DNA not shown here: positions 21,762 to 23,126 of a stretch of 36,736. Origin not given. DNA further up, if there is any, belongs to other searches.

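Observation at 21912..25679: Two U32-family (anaerobic-hydroxylase-type) paralogues with an added CX3CX2CX2C tail, interleaved with an AKR and a DUF4405 gene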

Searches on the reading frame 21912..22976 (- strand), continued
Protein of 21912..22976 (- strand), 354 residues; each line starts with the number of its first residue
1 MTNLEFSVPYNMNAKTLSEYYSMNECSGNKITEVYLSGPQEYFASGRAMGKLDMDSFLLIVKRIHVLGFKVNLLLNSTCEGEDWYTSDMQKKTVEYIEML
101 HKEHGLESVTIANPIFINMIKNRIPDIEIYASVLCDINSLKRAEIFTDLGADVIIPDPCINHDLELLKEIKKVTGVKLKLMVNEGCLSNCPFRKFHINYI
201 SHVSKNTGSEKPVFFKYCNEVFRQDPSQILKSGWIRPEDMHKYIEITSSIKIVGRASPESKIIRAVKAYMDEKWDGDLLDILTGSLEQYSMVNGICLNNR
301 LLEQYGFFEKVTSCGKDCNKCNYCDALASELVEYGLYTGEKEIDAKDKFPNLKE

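Call 40: search_protein_families(library=pfam, proteins=[L029:1874-2992:+, L075:11162-11878:+, L006:11134-12159:+, L017:11192-11743:+, L071:2819-3571:+, L032:6198-7013:+, L007:13368-14282:+, L081:4070-5062:-, L081:6121-7560:-, L061:7263-9257:+], max_evalue=0.01)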
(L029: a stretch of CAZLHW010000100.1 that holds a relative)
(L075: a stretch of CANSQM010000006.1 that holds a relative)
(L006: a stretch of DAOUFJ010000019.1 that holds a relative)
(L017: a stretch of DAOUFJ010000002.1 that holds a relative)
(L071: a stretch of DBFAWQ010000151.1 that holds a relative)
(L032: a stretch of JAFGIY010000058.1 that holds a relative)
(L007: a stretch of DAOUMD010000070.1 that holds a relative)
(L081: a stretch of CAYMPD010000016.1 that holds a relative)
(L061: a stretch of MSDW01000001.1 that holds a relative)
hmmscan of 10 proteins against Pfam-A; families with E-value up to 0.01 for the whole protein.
L029:1874-2992:+ (372 aa): 0 families

L075:11162-11878:+ (238 aa): 1 family
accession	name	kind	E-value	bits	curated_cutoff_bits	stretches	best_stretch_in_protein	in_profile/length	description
PF12728.13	HTH_17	-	1.2e-05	25.9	27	1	88-131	2-45/51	Helix-turn-helix domain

L006:11134-12159:+ (341 aa): 3 families
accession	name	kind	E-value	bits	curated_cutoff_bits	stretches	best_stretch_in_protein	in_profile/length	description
PF11322.13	DUF3124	-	4.2e-05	24.2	27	0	168-233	22-86/123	Protein of unknown function (DUF3124)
PF09624.15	DUF2393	-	0.0034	17.8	26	0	71-113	68-108/146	Protein of unknown function (DUF2393)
PF11906.13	DUF3426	-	0.004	17.7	27.7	0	246-304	50-111/147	Protein of unknown function (DUF3426)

L017:11192-11743:+ (183 aa): 1 family
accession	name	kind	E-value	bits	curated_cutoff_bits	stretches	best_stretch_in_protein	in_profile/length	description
PF04205.19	FMN_bind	-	6.3e-11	43.2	22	1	94-174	3-75/77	FMN-binding domain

L071:2819-3571:+ (250 aa): 2 families
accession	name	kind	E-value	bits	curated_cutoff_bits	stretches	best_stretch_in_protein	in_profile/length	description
PF14537.11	Cytochrom_c3_2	-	2e-06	28.6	25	1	161-239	22-79/79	Cytochrome c3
PF22113.1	Mtrc-MtrF_II-IV_dom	-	0.0027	17.7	30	1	90-177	69-166/176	Outer membrane cytochrome MtrC/MtrF-like, domains II/IV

L032:6198-7013:+ (271 aa): 4 families
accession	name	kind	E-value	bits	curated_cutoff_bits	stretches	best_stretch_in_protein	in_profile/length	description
PF05050.19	Methyltransf_21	-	7.5e-19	68.9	22.7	1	90-250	1-171/173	Methyltransferase FkbM domain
PF02475.24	TRM5-TYW2_MTfase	-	1.7e-06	28.5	28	1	83-141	35-93/164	TRM5/TYW2 methyltransferase domain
PF01269.23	Fibrillarin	-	0.0035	17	27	1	80-140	67-125/227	Fibrillarin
PF05575.17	V_cholerae_RfbT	-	0.0048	16.7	27.9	0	86-212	81-208/286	Vibrio cholerae RfbT protein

L007:13368-14282:+ (304 aa): 8 families
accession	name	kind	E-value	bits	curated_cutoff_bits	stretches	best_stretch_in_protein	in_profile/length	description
PF12801.12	Fer4_5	-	9.6e-10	38.7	22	2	97-135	3-41/48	4Fe-4S binding domain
PF12837.12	Fer4_6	-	6e-07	29.6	25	2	243-268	2-22/24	4Fe-4S binding domain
PF00037.32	Fer4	-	1.1e-06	28.6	21.1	1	279-298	4-23/24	4Fe-4S binding domain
PF13237.11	Fer4_10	-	4.6e-05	23.7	25.5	1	246-294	5-53/53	4Fe-4S dicluster domain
PF13187.11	Fer4_9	-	0.00012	22.4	27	1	256-297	3-51/52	4Fe-4S dicluster domain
PF12838.12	Fer4_7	-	0.00025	21.9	27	1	256-297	3-52/52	4Fe-4S dicluster domain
PF14697.11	Fer4_21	-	0.0018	18.8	35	1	254-299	7-58/59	4Fe-4S dicluster domain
PF13484.11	Fer4_16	-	0.0035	18.5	30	0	283-299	2-18/66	4Fe-4S double cluster binding domain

L081:4070-5062:- (330 aa): 2 families
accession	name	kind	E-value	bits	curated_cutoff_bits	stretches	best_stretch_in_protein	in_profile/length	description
PF04055.27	Radical_SAM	-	5e-24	85.8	29.5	1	10-171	4-164/166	Radical SAM superfamily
PF13353.11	Fer4_12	-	2.8e-06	28.1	22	1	12-98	14-98/137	4Fe-4S single cluster domain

L081:6121-7560:- (479 aa): 3 families
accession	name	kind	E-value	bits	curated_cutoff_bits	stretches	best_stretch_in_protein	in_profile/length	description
PF04055.27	Radical_SAM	-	1.5e-20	74.5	29.5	1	97-264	1-164/166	Radical SAM superfamily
PF13353.11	Fer4_12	-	2.1e-09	38.2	22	1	103-228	15-132/137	4Fe-4S single cluster domain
PF13186.11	SPASM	-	0.00013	22.6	21.5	1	348-411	1-66/67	Iron-sulfur cluster-binding domain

L061:7263-9257:+ (664 aa): 2 families
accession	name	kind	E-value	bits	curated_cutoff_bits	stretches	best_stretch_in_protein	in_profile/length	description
PF02730.20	AFOR_N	-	7.5e-62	209.1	29.8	1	6-203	1-195/199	Aldehyde ferredoxin oxidoreductase, N-terminal domain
PF01314.23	AFOR_C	-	2e-34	119.8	27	1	304-650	110-385/385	Aldehyde ferredoxin oxidoreductase, domains 2 & 3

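Call 51: search_protein_families(library=pfam, proteins=[L075:1107-2276:+, L072:1945-5040:+, L073:5150-6844:+, L082:650-2173:+, L082:4282-5982:-, L065:11660-13090:+, L073:12192-13529:-, L075:13581-14723:-, L075:14670-16379:+], max_evalue=0.001)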
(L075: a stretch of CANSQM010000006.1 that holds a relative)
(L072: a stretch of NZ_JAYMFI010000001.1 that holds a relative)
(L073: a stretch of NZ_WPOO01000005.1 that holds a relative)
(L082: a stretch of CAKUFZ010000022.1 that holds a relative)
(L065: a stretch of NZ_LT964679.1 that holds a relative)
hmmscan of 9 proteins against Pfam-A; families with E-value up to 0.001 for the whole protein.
L075:1107-2276:+ (389 aa): 0 families

L072:1945-5040:+ (1031 aa): 0 families

L073:5150-6844:+ (564 aa): 0 families

L082:650-2173:+ (507 aa): 2 families
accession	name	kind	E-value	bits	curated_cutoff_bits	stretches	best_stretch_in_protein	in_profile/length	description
PF00196.25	GerE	-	2.8e-10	40.1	23.5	1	449-503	3-57/57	Bacterial regulatory proteins, luxR family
PF08281.18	Sigma70_r4_2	-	0.00095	19.2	25.7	0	449-484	11-47/54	Sigma-70, region 4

L082:4282-5982:- (566 aa): 1 family
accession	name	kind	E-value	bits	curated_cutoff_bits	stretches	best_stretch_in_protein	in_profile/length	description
PF00196.25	GerE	-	7.4e-15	54.8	23.5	1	506-560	2-56/57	Bacterial regulatory proteins, luxR family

L065:11660-13090:+ (476 aa): 0 families

L073:12192-13529:- (445 aa): 4 families
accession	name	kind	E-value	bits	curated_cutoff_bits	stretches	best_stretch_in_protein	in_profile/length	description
PF01546.33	Peptidase_M20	-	2.2e-17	64.1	24.6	1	162-441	33-205/206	Peptidase family M20/M25/M40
PF07687.19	M20_dimer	-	9.3e-15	54.9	21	1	254-346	8-104/107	Peptidase dimerisation domain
PF05343.19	Peptidase_M42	-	6.8e-08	32.4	23.2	0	371-433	225-290/292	M42 glutamyl aminopeptidase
PF04389.22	Peptidase_M28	-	4.5e-07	30.2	21.3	1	104-209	1-78/193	Peptidase family M28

L075:13581-14723:- (380 aa): 2 families
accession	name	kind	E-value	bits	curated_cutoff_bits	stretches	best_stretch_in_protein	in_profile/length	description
PF01368.27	DHH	-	7.5e-21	75.1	28.1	1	62-220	1-125/125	DHH family, N-terminal domain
PF02833.19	DHHA2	-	3.3e-18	66.7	27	1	257-377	2-123/126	DHHA2 domain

L075:14670-16379:+ (569 aa): 4 families
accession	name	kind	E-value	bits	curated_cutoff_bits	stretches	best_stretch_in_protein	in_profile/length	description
PF03313.21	SDH_alpha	-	1.5e-66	225.2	26.4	1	292-557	2-260/260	Serine dehydratase alpha chain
PF03315.21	SDH_beta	-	1.7e-15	58.1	26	1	46-120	8-87/155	Serine dehydratase beta chain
PF01842.31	ACT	-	1.3e-08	34.9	27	1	182-239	1-59/66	ACT domain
PF22629.2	ACT_AHAS_ss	-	0.00055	20.5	27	0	189-233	6-50/67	AHAS small subunit-like ACT domain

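Call 54: find_encoding_contigs(protein=P0184, flank=10000, max_places=3)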
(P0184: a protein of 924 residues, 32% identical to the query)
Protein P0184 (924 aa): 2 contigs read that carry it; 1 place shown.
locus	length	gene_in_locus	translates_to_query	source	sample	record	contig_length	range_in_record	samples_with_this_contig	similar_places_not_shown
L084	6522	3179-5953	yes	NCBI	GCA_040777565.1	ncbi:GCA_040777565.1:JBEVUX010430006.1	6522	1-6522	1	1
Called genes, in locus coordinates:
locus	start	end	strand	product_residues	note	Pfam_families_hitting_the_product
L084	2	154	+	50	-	?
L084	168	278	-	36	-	-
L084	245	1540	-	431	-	PF01554:MatE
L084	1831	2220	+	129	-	PF13641:Glyco_tranf_2_3 (weak), PF00535:Glycos_transf_2, PF10111:Glyco_tranf_2_2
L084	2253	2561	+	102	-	-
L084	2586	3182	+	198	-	PF00117:GATase, PF07722:Peptidase_C26 (weak)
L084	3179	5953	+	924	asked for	PF04715:, PF00425:Chorismate_bind, PF01817:CM_2, PF01136:Peptidase_U32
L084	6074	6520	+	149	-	?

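Call 55: find_encoding_contigs(protein=P0179, flank=10000, max_places=3)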
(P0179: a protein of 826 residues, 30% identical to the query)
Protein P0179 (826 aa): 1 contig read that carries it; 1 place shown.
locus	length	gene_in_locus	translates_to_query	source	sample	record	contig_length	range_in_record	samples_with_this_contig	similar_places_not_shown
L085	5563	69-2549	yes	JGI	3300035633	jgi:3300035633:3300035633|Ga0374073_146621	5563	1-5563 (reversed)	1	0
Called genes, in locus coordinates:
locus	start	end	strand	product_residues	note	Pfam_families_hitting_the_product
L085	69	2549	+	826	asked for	PF02310:B12-binding, PF04055:Radical_SAM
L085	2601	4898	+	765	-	PF01935:DUF87, PF05872:HerA_C, PF12846:AAA_10 (faint)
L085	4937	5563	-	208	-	?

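Call 59: search_protein_families(library=pfam, proteins=[P0166, P0176], max_evalue=10)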
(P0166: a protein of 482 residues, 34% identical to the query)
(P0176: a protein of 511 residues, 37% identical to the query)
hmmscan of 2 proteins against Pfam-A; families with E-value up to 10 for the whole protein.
P0166 (482 aa): 3 families
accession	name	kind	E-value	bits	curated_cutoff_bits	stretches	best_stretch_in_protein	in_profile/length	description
PF01136.24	Peptidase_U32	-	1.6e-13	50.9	22.4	1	87-268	3-191/233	Peptidase family U32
PF11084.13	DUF2621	-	7.6e-05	23.2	27.7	1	400-474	55-129/139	Protein of unknown function (DUF2621)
PF13798.11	PCYCGC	-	0.064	13.6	25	1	141-192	34-85/153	Protein of unknown function with PCYCGC motif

P0176 (511 aa): 5 families
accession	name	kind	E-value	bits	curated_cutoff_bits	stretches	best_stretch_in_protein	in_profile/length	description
PF01136.24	Peptidase_U32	-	4.7e-07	29.8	22.4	2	96-152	5-61/233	Peptidase family U32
PF11084.13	DUF2621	-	8.7e-07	29.5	27.7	1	420-505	52-137/139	Protein of unknown function (DUF2621)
PF16958.10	PRP9_N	-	0.072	13.6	27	1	368-451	22-100/150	Pre-mRNA-splicing factor PRP9 N-terminus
PF01285.24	TEA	-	0.093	13.5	25.1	1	424-484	4-51/68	TEA/ATTS domain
PF09355.15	Phage_Gp19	-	0.12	13.3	22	1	426-479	10-63/116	Phage protein Gp19/Gp15/Gp42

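Call 60: find_encoding_contigs(protein=P0166, flank=8000, max_places=3)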
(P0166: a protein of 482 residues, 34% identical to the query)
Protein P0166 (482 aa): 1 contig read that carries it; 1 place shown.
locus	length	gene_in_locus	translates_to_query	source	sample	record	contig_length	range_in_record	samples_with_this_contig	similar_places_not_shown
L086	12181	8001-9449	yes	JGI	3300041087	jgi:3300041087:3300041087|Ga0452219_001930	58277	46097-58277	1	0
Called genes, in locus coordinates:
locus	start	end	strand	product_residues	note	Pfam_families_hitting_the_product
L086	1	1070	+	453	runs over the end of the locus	PF04055:Radical_SAM, PF13186:SPASM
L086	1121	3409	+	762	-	PF11468:PTase_Orf2, PF04055:Radical_SAM, PF13186:SPASM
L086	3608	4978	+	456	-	PF04055:Radical_SAM, PF06969:HemN_C (weak)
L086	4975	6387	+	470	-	PF01136:Peptidase_U32, PF11084:DUF2621 (weak)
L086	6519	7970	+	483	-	PF01136:Peptidase_U32, PF11084:DUF2621 (weak)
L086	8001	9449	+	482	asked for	PF01136:Peptidase_U32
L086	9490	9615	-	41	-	-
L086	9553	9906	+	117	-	PF02604:PhdYeFM_antitox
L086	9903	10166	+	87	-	PF05016:ParE_toxin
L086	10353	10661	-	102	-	PF01909:NTP_transf_2, PF18765:Polbeta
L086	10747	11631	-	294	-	PF09296:NUDIX-like (weak), PF09297:Zn_ribbon_NUD, PF00293:NUDIX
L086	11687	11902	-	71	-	-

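Call 61: find_encoding_contigs(protein=P0133, flank=8000, max_places=3)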
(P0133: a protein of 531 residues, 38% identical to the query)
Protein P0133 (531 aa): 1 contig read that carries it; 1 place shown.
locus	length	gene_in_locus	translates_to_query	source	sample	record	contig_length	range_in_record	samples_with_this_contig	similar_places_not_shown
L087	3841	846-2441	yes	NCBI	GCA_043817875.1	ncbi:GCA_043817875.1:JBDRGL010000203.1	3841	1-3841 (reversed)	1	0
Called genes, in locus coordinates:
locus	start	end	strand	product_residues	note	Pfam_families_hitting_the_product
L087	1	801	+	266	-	PF02875:Mur_ligase_C, PF27239:FOL3_C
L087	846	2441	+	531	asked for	PF01136:Peptidase_U32 (weak), PF13431:TPR_17 (faint), PF00515:TPR_1 (faint), PF07719:TPR_2 (faint), PF13432:TPR_16 (faint), PF13176:TPR_7 (faint), PF13429:TPR_15 (faint), PF23914:TPR_CcmH_CycH (weak), +6 more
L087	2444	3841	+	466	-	PF10396:TrmE_N, PF12631:MnmE_helical, PF02421:FeoB_N, PF00350:Dynamin_N (faint), PF01926:MMR_HSR1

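Call 62: find_encoding_contigs(protein=P0197, flank=8000, max_places=3)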
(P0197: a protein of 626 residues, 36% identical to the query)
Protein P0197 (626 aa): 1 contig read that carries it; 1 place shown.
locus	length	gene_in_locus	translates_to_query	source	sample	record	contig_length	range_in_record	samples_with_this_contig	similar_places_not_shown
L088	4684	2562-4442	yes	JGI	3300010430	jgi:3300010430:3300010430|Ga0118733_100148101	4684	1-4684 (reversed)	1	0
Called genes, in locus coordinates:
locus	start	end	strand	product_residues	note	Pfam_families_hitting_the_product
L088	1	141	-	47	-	?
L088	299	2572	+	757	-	PF04055:Radical_SAM, PF13353:Fer4_12 (faint), PF04055:Radical_SAM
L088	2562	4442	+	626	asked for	PF01136:Peptidase_U32, PF04055:Radical_SAM, PF13353:Fer4_12 (weak)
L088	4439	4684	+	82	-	?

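Call 71: search_protein_families(library=ncbifam, proteins=[L002:7204-8994:+, L002:11040-12485:-, L005:6473-8116:-, L005:8201-9832:-, L007:11381-13039:+, L009:7813-9945:+, L011:11195-12736:+, L020:11703-13358:+, L057:9112-10827:+], max_evalue=1e-20)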
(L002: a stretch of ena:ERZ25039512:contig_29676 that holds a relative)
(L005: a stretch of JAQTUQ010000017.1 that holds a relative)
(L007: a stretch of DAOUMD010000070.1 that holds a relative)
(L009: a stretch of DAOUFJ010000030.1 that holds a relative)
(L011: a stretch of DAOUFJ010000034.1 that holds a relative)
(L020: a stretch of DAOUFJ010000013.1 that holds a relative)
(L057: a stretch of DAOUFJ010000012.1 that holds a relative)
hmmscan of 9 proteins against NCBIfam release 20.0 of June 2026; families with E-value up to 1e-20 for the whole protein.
L002:7204-8994:+ (596 aa): 1 family
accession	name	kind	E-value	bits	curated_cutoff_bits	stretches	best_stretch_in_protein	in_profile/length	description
TIGR04190.1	B12_SAM_Ta0216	equivalog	6.9e-116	388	500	1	4-526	1-524/554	TIGR04190 family B12-binding domain/radical SAM domain protein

L002:11040-12485:- (481 aa): 1 family
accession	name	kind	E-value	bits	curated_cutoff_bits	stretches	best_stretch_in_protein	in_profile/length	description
TIGR04190.1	B12_SAM_Ta0216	equivalog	1.2e-80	271.7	500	1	5-463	1-468/554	TIGR04190 family B12-binding domain/radical SAM domain protein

L005:6473-8116:- (547 aa): 1 family
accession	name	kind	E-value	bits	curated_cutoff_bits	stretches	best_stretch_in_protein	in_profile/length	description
TIGR04190.1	B12_SAM_Ta0216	equivalog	1.8e-113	380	500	1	4-537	1-528/554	TIGR04190 family B12-binding domain/radical SAM domain protein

L005:8201-9832:- (543 aa): 1 family
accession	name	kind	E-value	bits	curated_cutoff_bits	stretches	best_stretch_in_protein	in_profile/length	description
TIGR04190.1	B12_SAM_Ta0216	equivalog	6.5e-117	391.4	500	1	4-512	1-516/554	TIGR04190 family B12-binding domain/radical SAM domain protein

L007:11381-13039:+ (552 aa): 2 families
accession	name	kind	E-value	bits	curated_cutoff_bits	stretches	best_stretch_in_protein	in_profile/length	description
TIGR04190.1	B12_SAM_Ta0216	equivalog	5.8e-112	375.1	500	1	17-531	1-522/554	TIGR04190 family B12-binding domain/radical SAM domain protein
TIGR02026.1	BchE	equivalog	2.6e-21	76.1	481.35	1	42-299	10-260/497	magnesium-protoporphyrin IX monomethyl ester anaerobic oxidative cyclase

L009:7813-9945:+ (710 aa): 6 families
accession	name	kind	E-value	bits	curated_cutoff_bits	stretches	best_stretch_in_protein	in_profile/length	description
TIGR03975.1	rSAM_ocin_1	subfamily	1.3e-37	129.6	281.85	1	180-518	122-463/606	RiPP maturation radical SAM C-methyltransferase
TIGR04072.2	rSAM_ladder_B12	equivalog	2e-27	96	360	1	206-506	89-369/443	lipid biosynthesis B12-binding/radical SAM protein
TIGR04479.1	bcpD_PhpK_rSAM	subfamily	1e-25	90.1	600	1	170-516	91-438/504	PhpK family radical SAM P-methyltransferase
NF050148.1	rSAM_ApyD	equivalog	9.3e-24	83.8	750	1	180-482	68-363/645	RiPP biosynthesis radical SAM protein ApyD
TIGR04014.1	B12_SAM_MJ_0865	equivalog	4.2e-21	75.2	360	0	185-482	37-333/434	methyl-coenzyme M reductase glutamine C-methyltransferase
TIGR04385.1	B12_rSAM_cofa1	equivalog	7.2e-21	74.9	450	0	157-501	37-381/438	B12 lower ligand biosynthesis radical SAM protein BzaD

L011:11195-12736:+ (513 aa): 1 family
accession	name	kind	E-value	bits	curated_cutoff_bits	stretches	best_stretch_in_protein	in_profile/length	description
TIGR04190.1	B12_SAM_Ta0216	equivalog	9.4e-115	384.3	500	1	4-495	1-499/554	TIGR04190 family B12-binding domain/radical SAM domain protein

L020:11703-13358:+ (551 aa): 1 family
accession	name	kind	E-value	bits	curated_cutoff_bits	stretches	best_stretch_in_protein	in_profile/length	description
TIGR04190.1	B12_SAM_Ta0216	equivalog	3.9e-113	378.9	500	1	4-538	1-529/554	TIGR04190 family B12-binding domain/radical SAM domain protein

L057:9112-10827:+ (571 aa): 1 family
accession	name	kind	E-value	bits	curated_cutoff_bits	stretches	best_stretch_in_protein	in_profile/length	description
TIGR04190.1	B12_SAM_Ta0216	equivalog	1.7e-113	380.2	500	1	14-548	1-529/554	TIGR04190 family B12-binding domain/radical SAM domain protein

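Call 73: find_encoding_contigs(protein=P0001, flank=3000, max_places=3)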
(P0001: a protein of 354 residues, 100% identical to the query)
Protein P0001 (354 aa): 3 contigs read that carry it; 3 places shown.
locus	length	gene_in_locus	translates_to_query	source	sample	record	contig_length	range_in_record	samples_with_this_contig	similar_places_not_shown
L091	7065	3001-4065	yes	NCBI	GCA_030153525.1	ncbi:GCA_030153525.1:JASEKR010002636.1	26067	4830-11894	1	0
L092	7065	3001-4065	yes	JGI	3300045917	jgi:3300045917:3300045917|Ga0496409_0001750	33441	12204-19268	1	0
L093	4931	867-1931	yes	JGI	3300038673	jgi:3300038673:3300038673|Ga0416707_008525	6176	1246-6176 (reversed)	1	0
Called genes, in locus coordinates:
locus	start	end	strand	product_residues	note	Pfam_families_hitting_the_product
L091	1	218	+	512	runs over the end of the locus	PF02310:B12-binding, PF04055:Radical_SAM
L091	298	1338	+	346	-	PF01136:Peptidase_U32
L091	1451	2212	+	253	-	PF00248:Aldo_ket_red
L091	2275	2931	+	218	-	PF14358:DUF4405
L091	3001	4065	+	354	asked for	PF01136:Peptidase_U32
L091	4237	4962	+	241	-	PF13187:Fer4_9 (weak), PF01257:2Fe-2S_thioredx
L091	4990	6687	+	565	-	PF01512:Complex1_51K, PF10589:NADH_4Fe-4S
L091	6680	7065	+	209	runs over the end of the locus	PF00111:Fer2, PF13510:Fer2_4, PF00037:Fer4 (faint), PF10588:NADH-G_4Fe-4S_3, PF22117:Fer4_Nqo3 (weak)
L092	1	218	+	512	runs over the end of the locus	PF02310:B12-binding, PF04055:Radical_SAM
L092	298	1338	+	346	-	PF01136:Peptidase_U32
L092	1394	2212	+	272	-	PF00248:Aldo_ket_red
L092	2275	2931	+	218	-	PF14358:DUF4405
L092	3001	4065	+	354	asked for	PF01136:Peptidase_U32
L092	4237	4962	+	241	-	PF13187:Fer4_9 (weak), PF01257:2Fe-2S_thioredx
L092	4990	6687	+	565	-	PF01512:Complex1_51K, PF10589:NADH_4Fe-4S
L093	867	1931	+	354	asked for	PF01136:Peptidase_U32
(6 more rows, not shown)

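Call 78: search_solved_structures(query=L060:4794-7136:+, max_evalue=1e-20)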
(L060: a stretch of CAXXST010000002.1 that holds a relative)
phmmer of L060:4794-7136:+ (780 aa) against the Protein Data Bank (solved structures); distinct sequences matched with E-value up to 1e-20: 4.
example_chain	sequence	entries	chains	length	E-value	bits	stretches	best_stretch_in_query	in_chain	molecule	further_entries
1rm6_A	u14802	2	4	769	9.1e-28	99.6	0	17-323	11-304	4-hydroxybenzoyl-CoA reductase alpha subunit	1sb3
8uem_A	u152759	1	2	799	2.4e-24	88.3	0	20-297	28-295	Carbon monoxide dehydrogenase (Large chain), CoxL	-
7dqx_A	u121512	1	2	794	4.2e-23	84.2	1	12-774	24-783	6-hydroxypseudooxynicotine dehydrogenase complex subunit gamma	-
1t3q_B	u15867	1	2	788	5.4e-21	77.2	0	14-297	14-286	quinoline 2-oxidoreductase large subunit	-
